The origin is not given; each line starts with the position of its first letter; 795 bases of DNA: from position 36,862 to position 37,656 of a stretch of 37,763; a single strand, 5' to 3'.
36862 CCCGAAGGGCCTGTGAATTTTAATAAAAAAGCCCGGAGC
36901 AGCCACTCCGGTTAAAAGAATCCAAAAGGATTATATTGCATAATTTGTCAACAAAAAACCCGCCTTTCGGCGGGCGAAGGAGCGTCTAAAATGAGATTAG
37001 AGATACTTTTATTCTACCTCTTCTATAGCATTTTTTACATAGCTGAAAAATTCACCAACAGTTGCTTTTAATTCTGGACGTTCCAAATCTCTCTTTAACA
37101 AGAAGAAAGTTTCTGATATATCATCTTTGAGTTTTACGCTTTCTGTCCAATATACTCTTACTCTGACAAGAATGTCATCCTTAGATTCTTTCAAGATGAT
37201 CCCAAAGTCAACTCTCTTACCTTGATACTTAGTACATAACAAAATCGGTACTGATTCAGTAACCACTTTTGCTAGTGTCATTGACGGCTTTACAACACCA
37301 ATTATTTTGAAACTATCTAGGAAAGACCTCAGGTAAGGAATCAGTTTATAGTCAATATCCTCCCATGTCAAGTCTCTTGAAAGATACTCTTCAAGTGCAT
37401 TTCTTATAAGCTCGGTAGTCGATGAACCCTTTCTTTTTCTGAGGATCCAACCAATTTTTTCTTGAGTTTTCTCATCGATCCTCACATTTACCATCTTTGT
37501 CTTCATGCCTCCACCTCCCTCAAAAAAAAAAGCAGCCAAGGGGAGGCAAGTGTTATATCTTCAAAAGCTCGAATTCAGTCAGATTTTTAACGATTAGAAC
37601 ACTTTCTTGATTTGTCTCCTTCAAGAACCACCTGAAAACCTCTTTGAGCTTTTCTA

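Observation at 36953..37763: Insulated two-gene cassette (107-aa unknown protein plus RHH-domain protein) with its own consensus promoter, spanning the circular junction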

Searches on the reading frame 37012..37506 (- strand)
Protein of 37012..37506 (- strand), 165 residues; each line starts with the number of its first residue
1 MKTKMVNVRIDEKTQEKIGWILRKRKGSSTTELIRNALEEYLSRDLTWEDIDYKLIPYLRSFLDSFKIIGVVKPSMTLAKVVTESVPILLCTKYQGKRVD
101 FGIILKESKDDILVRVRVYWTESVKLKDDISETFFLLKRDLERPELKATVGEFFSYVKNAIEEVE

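Call 5: search_protein_families(library=pfam, proteins=[window:37012-37506:-], max_evalue=10)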
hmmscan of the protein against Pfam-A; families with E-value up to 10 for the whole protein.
seq(165 aa): 2 families
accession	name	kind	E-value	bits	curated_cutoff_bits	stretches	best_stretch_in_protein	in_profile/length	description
PF01402.27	RHH_1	-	0.00092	19.5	20.5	1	6-42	2-37/39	Ribbon-helix-helix protein, copG family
PF07704.17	PSK_trans_fac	-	0.046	15.1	28.3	1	22-44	17-39/82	Rv0623-like transcription factor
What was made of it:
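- On Ribbon-helix-helix DNA-binding proteins (gene B, N-terminus): RHH_1 scores 19.5 bits on the window protein, just under the 20.5 cutoff (call 5).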

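Call 6: search_protein_families(library=phrogs, proteins=[window:37012-37506:-], max_evalue=10)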
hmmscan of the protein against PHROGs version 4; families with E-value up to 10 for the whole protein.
seq(165 aa): 5 families
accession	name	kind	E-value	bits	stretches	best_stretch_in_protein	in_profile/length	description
phrog_876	-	transcription regulation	1.4e-05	25.8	1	2-67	66-130/239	transcriptional repressor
phrog_25971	-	unknown function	0.028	15.8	1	3-43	73-112/116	-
phrog_26090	-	unknown function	0.095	13.8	1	4-44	72-112/172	-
phrog_2737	-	unknown function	0.18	12.9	1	2-39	3-39/86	-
phrog_582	-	transcription regulation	0.19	13.1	1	2-45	56-98/105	Arc-like repressor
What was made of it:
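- It matches phrog_876, annotated as a transcriptional repressor (call 6).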

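Call 10: search_protein_families(library=ncbifam, proteins=[window:37012-37506:-], max_evalue=10)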
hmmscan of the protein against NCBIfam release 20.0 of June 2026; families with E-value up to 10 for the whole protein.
seq(165 aa): 1 family
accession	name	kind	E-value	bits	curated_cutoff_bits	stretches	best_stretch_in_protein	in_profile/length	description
NF053762.1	aCcr1_fam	equivalog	0.04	13.8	60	1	5-42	2-38/38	aCcr1 family cell cycle regulator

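Call 11: search_protein_families(library=padloc, proteins=[window:37012-37506:-], max_evalue=10)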
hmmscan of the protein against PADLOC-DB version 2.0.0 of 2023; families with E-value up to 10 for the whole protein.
seq(165 aa): 0 families
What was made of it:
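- On Type II toxin-antitoxin system: There is no toxin family hit in Pfam, NCBIfam or PADLOC (calls 5, 10, 11).
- Neither protein matches any PADLOC defence model convincingly (call 11).
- Tried and rejected: NCBIfam and PADLOC gave nothing meaningful for either protein (calls 10, 11).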

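Call 14: find_homologous_proteins(query=window:37012-37506:-, max_evalue=0.001)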
Query seq(165 aa) (165 aa): 2 proteins with E <= 0.001 among 45 candidates.
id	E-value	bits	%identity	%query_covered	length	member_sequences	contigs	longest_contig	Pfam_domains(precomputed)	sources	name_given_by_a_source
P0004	8.7e-100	349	100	100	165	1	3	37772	-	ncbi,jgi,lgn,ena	-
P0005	2.2e-47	179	51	96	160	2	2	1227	-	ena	-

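Call 16: find_encoding_contigs(protein=P0005, flank=5000, max_places=6)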
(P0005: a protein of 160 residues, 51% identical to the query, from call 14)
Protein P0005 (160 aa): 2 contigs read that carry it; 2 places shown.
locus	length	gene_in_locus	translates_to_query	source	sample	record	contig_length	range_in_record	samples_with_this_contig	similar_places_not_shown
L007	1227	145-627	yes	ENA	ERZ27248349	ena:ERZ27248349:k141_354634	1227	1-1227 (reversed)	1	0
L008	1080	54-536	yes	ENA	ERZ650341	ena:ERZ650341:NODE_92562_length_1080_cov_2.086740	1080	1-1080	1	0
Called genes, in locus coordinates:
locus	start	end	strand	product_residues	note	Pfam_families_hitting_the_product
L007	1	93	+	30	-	?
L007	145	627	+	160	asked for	-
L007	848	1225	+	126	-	?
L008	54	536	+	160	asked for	-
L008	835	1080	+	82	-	?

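Call 18: list_cluster_members(proteins=[P0001, P0004])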
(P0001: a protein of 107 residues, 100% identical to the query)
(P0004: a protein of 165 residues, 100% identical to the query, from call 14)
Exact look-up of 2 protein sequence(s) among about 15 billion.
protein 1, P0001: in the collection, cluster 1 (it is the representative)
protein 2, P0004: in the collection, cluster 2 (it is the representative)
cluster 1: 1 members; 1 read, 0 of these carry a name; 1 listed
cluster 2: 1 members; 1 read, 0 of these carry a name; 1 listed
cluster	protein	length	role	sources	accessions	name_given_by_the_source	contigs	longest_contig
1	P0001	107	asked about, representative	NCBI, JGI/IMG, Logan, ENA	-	-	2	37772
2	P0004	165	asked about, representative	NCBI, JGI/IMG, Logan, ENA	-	-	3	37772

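Call 23: find_homologous_proteins(query=A2, max_evalue=0.01)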
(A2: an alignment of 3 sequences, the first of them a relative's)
Query A2 (3 sequences) (165 aa, profile of the alignment): 4 proteins with E <= 0.01 among 3087 candidates.
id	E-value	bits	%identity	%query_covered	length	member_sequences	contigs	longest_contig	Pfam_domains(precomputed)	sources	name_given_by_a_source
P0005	5.9e-83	295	51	96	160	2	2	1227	-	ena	-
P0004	4.6e-82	292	100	100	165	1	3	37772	-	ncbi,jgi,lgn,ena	-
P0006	8.5e-79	281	47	98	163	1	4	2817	PF19807.6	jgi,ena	-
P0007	9.5e-59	216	47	95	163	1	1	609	-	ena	-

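Call 42: predict_structure(alignment_id=A3)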
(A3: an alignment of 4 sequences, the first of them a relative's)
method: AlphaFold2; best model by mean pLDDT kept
length: 165 residues; sequences in the alignment: 4
mean_pLDDT: 79.4   pTM: 0.67
mean pLDDT of the five models: 79.4, 74.6, 74.3, 69.6, 65.5
residues with pLDDT >= 90: 55; 70-90: 63; 50-70: 38; < 50: 9
segments of 3 or more residues with pLDDT < 50: 1-7
pLDDT, mean of each block of 10 residues (from residue 1): 43 66 62 58 69 91 91 87 91 93 88 91 82 86 85 91 71
secondary structure, 60 per line:
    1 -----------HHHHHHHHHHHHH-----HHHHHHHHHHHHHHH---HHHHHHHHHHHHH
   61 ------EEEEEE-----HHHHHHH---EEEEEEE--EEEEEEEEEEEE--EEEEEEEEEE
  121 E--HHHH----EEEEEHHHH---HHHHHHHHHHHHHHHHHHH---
elements in order: H12-24 H30-44 H48-60 E67-72 H78-84 E88-94 E97-108 E111-121 H124-127 E132-136 H137-140 H144-162
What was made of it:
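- On Ribbon-helix-helix DNA-binding proteins (gene B, N-terminus): The N-terminal strand has low confidence in the monomer (call 42).
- B's C-terminal domain is large and well folded (pLDDT about 90, call 42), unlike typical disordered antitoxin tails.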

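Call 48: fold_search(model_id=the predicted structure, library=pdb)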
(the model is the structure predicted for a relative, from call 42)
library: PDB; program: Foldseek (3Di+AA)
matches with E <= 10: 214; with E <= 0.001: 0
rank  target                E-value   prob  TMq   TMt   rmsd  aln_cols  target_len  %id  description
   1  5cl2_B                6.7e-01  0.20  0.29  0.22   6.6       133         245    9  Crystal structure of Spo0M, sporulation control protein, from Bacillus subtilis. (released 2015-12-16)
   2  6ka3_A                6.7e-01  0.16  0.29  0.31  14.6       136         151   10  Crystal structure of a Thebaine synthase from Papaver somniferum (released 2020-06-24)
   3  8v45_F                8.0e-01  0.14  0.20  0.10  10.7        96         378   14  CryoEM structure of AriA-Ocr complex (released 2024-06-26)
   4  3n72_A                8.0e-01  0.03  0.13  0.14  14.2       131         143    9  Crystal Structure of Aha-1 from plasmodium falciparum, PFC0270w (released 2010-07-21)
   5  2k7h_MODEL_1_A        8.4e-01  0.14  0.29  0.30  11.0       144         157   12  NMR solution structure of soybean allergen Gly m 4 (released 2009-05-05)
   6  9bk6_A                9.5e-01  0.10  0.20  0.29  14.8       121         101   16  Structure of B10_CYTX binder-complex (released 2024-10-09)
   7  9nk0                  9.5e-01  0.08  0.20  0.20  12.1        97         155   13  Prenylated-FMN maturase PhdC from Mycolicibacterium fortuitum (apo) (released 2026-02-18)
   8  8v45_D                1.0e+00  0.12  0.20  0.10  10.7        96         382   14  CryoEM structure of AriA-Ocr complex (released 2024-06-26)
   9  8ux9_C                1.0e+00  0.12  0.20  0.09  10.5        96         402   14  Asymmetric unit of the PARIS Immune Complex at 3.2 Angstrom Resolution (released 2024-09-18)
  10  9nk3                  1.0e+00  0.08  0.20  0.21  12.8       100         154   16  Prenylated-FMN maturase PhdC E45A mutant from Mycolicibacterium fortuitum (apo) (released 2026-02-18)
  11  8v46_A                1.1e+00  0.28  0.28  0.12   8.1        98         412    9  CryoEM structure of AriA-AriB complex (Form I) (released 2024-06-26)
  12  8v45_B                1.1e+00  0.10  0.19  0.10  10.9        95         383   15  CryoEM structure of AriA-Ocr complex (released 2024-06-26)
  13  5cl2_A                1.1e+00  0.08  0.22  0.18   8.4       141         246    9  Crystal structure of Spo0M, sporulation control protein, from Bacillus subtilis. (released 2015-12-16)
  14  2vt8_B                1.2e+00  0.14  0.28  0.32   9.1       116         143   12  Structure of a conserved dimerisation domain within Fbox7 and PI31 (released 2008-05-20)
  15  8v45_C                1.2e+00  0.11  0.20  0.10  10.8        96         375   14  CryoEM structure of AriA-Ocr complex (released 2024-06-26)
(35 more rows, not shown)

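Call 71: search_solved_structures(query=A7, max_evalue=10, show_alignments=2)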
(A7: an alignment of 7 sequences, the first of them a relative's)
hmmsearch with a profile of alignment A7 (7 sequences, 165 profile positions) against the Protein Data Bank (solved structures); distinct sequences matched with E-value up to 10: 11.
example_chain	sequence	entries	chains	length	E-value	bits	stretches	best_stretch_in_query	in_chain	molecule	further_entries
2kel_A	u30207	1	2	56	0.0013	21.7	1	6-45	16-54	Uncharacterized protein 56B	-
1p94_A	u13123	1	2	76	0.0031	20.4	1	3-45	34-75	plasmid partition protein ParG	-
2k9i_A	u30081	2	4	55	0.0057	19.6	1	8-45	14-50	Uncharacterized protein ORF56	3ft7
6iya_A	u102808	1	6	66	0.034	17.1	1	4-45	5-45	Transcriptional regulator CopG family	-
7etr_A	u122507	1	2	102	0.098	15.6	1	4-45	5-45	Transcriptional regulator CopG family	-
5ceg_A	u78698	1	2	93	0.21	14.5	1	24-52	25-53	Addiction module antidote protein, CopG/Arc/MetJ family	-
2bnw_A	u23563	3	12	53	0.36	13.7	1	1-44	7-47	ORF OMEGA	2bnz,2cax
11kh_IF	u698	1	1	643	0.54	13.1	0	60-105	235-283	IFRD2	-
2jxg_A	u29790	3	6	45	0.55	13.1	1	1-44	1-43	Proline dehydrogenase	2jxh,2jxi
2gpe_A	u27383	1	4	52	0.97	12.3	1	1-44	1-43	Bifunctional protein putA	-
2rbf_A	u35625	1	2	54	1.1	12.1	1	1-44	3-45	Bifunctional protein putA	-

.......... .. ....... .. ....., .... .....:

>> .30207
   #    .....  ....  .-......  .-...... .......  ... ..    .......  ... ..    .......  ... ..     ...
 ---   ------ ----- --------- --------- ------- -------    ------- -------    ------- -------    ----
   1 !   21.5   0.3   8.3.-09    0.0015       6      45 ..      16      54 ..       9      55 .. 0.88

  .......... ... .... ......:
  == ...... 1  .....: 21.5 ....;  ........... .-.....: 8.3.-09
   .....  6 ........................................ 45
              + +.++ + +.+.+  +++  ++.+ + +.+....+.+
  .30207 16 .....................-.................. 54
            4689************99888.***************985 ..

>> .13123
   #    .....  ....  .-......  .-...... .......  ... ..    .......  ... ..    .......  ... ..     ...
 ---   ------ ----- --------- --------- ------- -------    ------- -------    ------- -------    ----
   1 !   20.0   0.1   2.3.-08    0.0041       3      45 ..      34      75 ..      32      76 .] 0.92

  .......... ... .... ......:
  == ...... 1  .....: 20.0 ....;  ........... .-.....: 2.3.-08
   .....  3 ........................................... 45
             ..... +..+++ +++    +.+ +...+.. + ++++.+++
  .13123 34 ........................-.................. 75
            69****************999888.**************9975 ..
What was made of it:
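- On Ribbon-helix-helix DNA-binding proteins (gene B, N-terminus): The profile hits RHH structures 2KEL, 1P94, 2K9I and 6IYA over residues 3-45 (call 71).
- The profile hits RHH structures in the PDB: 2KEL, ParG, ORF56 and CopG (call 71).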

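Call 72: search_protein_families(library=pfam, alignment_id=A7, max_evalue=0.1)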
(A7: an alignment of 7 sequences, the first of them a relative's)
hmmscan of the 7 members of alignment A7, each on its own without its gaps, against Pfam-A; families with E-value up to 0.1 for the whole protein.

A. member 1, P0004 (165 aa): 2 families
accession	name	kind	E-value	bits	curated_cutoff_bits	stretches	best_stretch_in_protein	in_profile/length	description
PF01402.27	RHH_1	-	0.00092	19.5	20.5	1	6-42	2-37/39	Ribbon-helix-helix protein, copG family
PF07704.17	PSK_trans_fac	-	0.046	15.1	28.3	1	22-44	17-39/82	Rv0623-like transcription factor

B. families by the number of members that match (of 7 scanned): 11 families
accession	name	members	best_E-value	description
PF01402.27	RHH_1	5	7.4e-06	Ribbon-helix-helix protein, copG family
PF19807.5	DUF6290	3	3.2e-06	Family of unknown function (DUF6290)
PF21432.3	56B_RHH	3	0.001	56B-like, Ribbon-helix-helix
PF07704.17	PSK_trans_fac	2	0.046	Rv0623-like transcription factor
PF11116.13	DUF2624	1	0.0026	Protein of unknown function (DUF2624)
PF12651.13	RHH_3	1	0.0052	Ribbon-helix-helix domain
PF21983.2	NikA-like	1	0.013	Mobilization protein NikA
PF19891.5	DUF6364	1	0.022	Family of unknown function (DUF6364)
PF18958.6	DUF5700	1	0.034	Putative zinc dependent peptidase (DUF5700)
PF09274.16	ParG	1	0.075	ParG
PF18132.6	Tyrosinase_C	1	0.079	Tyrosinase C-terminal domain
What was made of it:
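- On Ribbon-helix-helix DNA-binding proteins (gene B, N-terminus): 5 of 7 family members match, best E 7.4e-6 (call 72).
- Closest known: RHH regulators: type II antitoxins, CopG/Arc/Mnt, and MetJ. Same: B has an N-terminal RHH domain (calls 71, 72).
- RHH_1 matches 5 of 7 family members, best E 7.4e-6 (call 72).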
